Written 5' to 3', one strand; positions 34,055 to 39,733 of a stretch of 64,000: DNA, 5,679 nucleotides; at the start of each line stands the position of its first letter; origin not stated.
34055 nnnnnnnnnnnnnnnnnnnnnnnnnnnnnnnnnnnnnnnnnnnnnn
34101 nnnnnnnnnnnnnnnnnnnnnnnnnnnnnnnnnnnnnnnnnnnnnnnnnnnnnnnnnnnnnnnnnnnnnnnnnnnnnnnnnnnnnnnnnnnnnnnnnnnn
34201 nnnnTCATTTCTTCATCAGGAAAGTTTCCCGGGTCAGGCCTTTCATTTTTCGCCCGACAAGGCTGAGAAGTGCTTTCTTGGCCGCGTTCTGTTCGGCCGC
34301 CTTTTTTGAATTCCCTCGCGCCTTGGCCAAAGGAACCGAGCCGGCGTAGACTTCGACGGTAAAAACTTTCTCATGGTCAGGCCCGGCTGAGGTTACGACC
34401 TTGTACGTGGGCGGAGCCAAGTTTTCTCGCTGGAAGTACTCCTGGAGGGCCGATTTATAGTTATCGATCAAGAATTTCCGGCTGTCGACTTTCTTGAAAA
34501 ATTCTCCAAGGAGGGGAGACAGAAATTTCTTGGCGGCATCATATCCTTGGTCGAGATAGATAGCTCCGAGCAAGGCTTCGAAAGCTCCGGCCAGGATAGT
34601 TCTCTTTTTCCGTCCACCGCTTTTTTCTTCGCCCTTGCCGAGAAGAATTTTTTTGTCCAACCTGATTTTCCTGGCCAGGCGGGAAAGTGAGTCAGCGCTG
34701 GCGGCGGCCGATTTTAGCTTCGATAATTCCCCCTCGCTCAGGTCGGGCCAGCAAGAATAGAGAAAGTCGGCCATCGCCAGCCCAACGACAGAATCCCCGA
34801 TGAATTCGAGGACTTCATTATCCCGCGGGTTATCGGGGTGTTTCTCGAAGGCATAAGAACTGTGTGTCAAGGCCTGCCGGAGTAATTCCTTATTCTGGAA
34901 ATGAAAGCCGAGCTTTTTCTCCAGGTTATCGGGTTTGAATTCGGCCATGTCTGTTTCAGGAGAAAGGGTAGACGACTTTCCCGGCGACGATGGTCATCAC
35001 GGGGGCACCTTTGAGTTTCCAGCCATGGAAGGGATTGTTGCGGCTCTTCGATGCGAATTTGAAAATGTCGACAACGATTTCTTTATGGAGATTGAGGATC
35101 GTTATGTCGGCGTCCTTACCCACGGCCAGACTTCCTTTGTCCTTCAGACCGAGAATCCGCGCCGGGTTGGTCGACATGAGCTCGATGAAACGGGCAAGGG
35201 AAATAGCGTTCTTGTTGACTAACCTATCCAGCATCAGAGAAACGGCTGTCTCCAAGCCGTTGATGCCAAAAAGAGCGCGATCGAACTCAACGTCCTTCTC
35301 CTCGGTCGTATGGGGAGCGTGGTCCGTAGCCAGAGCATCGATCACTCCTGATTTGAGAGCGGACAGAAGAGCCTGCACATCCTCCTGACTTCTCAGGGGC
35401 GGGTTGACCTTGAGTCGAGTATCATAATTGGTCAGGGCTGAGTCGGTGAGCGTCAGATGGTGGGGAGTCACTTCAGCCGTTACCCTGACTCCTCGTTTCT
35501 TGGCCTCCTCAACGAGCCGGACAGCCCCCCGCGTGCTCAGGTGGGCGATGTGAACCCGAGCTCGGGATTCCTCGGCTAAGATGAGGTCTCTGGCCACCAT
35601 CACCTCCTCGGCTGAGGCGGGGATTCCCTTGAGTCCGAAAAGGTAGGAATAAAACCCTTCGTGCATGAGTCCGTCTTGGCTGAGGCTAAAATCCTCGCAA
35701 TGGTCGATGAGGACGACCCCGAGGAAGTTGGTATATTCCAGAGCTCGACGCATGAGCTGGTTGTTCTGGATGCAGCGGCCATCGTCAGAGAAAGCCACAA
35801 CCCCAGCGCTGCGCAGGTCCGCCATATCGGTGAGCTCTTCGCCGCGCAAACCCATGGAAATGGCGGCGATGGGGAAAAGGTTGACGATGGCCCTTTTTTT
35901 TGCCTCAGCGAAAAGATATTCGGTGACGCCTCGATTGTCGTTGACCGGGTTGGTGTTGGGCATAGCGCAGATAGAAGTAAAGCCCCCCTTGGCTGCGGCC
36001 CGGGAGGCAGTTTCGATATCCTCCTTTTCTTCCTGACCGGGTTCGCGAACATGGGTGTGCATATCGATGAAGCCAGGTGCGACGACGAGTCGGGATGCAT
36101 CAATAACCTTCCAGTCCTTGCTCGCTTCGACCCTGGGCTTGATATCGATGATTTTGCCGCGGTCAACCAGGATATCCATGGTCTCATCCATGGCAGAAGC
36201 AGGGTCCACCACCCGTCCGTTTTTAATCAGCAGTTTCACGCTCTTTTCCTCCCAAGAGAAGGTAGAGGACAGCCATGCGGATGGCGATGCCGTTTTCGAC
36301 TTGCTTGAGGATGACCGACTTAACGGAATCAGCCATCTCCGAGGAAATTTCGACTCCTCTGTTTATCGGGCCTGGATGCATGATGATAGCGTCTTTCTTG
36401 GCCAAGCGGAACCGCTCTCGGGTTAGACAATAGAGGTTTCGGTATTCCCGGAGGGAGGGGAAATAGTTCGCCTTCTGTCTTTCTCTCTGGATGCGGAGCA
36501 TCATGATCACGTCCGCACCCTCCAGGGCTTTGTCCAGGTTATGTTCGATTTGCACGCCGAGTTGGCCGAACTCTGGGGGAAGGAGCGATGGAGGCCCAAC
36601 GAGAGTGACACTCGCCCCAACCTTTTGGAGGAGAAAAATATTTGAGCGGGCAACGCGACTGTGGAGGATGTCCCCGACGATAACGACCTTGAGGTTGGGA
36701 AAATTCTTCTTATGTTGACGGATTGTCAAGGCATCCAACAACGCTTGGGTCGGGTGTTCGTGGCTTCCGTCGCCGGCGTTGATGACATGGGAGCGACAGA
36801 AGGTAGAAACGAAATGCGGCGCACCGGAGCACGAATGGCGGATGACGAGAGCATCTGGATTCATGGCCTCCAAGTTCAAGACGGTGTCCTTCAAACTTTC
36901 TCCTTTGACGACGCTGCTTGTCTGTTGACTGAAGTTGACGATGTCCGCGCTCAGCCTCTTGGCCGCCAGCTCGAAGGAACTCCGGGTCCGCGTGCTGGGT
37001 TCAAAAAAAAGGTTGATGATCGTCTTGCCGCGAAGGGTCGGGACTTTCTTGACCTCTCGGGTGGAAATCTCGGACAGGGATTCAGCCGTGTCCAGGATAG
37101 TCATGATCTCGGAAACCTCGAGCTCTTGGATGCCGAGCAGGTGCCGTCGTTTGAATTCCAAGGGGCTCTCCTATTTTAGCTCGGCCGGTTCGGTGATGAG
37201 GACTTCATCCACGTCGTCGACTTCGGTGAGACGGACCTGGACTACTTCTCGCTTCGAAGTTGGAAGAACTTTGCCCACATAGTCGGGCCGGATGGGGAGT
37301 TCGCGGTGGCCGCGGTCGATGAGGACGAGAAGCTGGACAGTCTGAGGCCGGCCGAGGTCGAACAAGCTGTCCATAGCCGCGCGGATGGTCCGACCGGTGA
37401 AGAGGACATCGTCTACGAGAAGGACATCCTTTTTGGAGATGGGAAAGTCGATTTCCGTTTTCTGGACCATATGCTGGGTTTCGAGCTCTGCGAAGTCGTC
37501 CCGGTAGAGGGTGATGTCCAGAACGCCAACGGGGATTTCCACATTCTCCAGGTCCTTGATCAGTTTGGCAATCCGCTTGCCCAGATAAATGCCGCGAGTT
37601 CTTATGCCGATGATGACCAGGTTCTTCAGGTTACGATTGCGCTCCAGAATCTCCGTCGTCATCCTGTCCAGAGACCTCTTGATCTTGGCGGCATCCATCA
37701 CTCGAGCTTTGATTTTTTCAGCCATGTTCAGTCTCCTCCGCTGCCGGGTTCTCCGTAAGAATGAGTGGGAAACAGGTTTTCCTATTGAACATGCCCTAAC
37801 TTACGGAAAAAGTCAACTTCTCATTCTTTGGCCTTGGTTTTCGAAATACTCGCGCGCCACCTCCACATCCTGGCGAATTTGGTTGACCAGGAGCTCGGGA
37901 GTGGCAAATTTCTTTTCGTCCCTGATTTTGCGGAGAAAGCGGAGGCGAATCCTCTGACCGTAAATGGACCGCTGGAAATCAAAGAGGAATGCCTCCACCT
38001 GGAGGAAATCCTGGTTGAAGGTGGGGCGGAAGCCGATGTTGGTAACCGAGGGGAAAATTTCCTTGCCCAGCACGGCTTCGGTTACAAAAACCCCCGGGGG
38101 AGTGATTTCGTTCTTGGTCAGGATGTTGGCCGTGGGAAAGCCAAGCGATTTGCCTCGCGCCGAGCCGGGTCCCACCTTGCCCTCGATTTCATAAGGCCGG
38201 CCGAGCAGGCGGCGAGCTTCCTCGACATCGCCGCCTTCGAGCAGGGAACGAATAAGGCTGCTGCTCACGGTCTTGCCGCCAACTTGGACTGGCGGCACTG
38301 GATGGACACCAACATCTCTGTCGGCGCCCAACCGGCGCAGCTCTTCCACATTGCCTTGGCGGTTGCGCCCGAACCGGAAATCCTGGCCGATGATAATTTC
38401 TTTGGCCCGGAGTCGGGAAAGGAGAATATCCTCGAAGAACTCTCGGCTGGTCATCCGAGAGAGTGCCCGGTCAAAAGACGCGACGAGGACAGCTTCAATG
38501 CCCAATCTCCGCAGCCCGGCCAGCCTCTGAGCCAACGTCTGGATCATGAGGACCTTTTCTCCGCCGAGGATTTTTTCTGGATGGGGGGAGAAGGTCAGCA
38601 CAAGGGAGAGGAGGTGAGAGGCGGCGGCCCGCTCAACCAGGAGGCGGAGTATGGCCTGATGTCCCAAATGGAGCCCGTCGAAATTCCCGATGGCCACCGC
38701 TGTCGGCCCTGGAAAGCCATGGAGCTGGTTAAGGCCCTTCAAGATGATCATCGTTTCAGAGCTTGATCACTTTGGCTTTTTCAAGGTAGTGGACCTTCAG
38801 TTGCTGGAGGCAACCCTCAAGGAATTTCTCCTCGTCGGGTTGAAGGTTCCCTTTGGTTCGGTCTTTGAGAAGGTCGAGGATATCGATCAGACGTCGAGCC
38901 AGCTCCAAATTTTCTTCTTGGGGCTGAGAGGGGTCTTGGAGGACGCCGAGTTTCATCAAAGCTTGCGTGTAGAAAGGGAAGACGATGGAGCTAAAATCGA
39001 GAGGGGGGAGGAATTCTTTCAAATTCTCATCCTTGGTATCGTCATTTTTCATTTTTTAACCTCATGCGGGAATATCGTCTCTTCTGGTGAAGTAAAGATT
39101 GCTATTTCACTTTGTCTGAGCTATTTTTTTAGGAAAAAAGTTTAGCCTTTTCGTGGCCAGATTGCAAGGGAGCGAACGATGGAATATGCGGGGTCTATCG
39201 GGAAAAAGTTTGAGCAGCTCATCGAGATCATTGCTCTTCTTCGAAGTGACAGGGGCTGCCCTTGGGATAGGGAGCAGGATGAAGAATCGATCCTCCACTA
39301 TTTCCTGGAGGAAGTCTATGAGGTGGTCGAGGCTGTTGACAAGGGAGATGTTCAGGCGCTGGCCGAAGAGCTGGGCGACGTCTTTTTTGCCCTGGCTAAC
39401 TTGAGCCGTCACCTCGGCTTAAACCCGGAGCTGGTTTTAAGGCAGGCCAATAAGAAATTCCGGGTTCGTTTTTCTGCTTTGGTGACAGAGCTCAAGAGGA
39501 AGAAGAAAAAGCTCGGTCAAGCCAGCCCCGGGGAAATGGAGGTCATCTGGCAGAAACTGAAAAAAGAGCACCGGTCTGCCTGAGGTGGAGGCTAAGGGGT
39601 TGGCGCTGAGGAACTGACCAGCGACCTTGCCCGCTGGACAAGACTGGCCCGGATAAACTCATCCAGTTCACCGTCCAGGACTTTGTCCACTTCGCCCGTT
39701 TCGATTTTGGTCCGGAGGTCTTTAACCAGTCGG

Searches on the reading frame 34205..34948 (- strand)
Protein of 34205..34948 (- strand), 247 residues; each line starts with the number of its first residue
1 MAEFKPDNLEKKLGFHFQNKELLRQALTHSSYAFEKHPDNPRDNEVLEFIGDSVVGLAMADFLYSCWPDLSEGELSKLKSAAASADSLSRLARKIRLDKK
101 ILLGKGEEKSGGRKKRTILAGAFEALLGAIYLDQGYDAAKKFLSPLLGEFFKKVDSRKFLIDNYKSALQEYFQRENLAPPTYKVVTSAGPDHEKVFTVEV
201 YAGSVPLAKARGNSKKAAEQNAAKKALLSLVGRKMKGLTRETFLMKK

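Call 76: search_protein_families(library=pfam, proteins=[window:34205-34948:-], max_evalue=0.00001)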
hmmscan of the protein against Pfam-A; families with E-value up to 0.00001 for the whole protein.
window:34205-34948:- (247 aa): 3 families
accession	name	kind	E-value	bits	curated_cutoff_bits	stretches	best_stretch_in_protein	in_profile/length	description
PF14622.11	Ribonucleas_3_3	-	1.3e-35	122.8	35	1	19-144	1-121/128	Ribonuclease-III-like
PF00636.31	Ribonuclease_3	-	5e-23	82.3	27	1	45-135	1-102/102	Ribonuclease III domain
PF00035.32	dsrm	-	4.3e-18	66.1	23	1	164-230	1-66/66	Double-stranded RNA binding motif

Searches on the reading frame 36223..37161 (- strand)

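Call 76: search_protein_families(library=pfam, proteins=[window:36223-37161:-], max_evalue=0.00001)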
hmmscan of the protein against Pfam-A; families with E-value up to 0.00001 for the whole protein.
window:36223-37161:- (312 aa): 2 families
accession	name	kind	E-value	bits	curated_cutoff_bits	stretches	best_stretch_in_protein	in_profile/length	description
PF02729.26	OTCace_N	-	1.3e-45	155.6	29.9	1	6-149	1-148/148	Aspartate/ornithine carbamoyltransferase, carbamoyl-P binding domain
PF00185.30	OTCace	-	7.3e-31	107.8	29.4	1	156-302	2-157/157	Aspartate/ornithine carbamoyltransferase, Asp/Orn binding domain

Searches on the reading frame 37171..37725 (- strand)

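Call 77: search_protein_families(library=pfam, proteins=[window:37171-37725:-], max_evalue=0.00001)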
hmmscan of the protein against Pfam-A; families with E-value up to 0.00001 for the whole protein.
window:37171-37725:- (184 aa): 1 family
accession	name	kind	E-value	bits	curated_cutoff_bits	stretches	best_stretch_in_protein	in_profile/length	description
PF00156.33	Pribosyltran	-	1.5e-20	73.5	26.3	1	13-166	9-155/158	Phosphoribosyl transferase domain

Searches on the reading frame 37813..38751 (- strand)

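Call 77: search_protein_families(library=pfam, proteins=[window:37813-38751:-], max_evalue=0.00001)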
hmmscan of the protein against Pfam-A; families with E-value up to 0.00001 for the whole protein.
window:37813-38751:- (312 aa): 2 families
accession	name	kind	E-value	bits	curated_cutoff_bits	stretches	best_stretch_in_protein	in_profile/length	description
PF06574.18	FAD_syn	-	9.2e-46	156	27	1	16-165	7-157/158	FAD synthetase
PF01687.23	Flavokinase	-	7.6e-39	133.2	19.6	1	183-303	1-124/124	Riboflavin kinase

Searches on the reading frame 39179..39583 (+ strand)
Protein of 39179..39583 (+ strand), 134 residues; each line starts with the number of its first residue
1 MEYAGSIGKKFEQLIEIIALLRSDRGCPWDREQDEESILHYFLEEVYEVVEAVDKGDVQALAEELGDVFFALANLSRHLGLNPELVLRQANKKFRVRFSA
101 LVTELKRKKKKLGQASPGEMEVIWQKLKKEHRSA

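Call 77: search_protein_families(library=pfam, proteins=[window:39179-39583:+], max_evalue=0.00001)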
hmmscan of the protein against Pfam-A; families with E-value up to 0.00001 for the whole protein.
window:39179-39583:+ (134 aa): 2 families
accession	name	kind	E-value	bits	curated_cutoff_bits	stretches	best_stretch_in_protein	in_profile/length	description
PF03819.22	MazG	-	1.9e-15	57.3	22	1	33-97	1-69/74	MazG nucleotide pyrophosphohydrolase domain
PF01503.22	PRA-PH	-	9e-08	32.9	21.3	1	30-92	21-84/86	Phosphoribosyl-ATP pyrophosphohydrolase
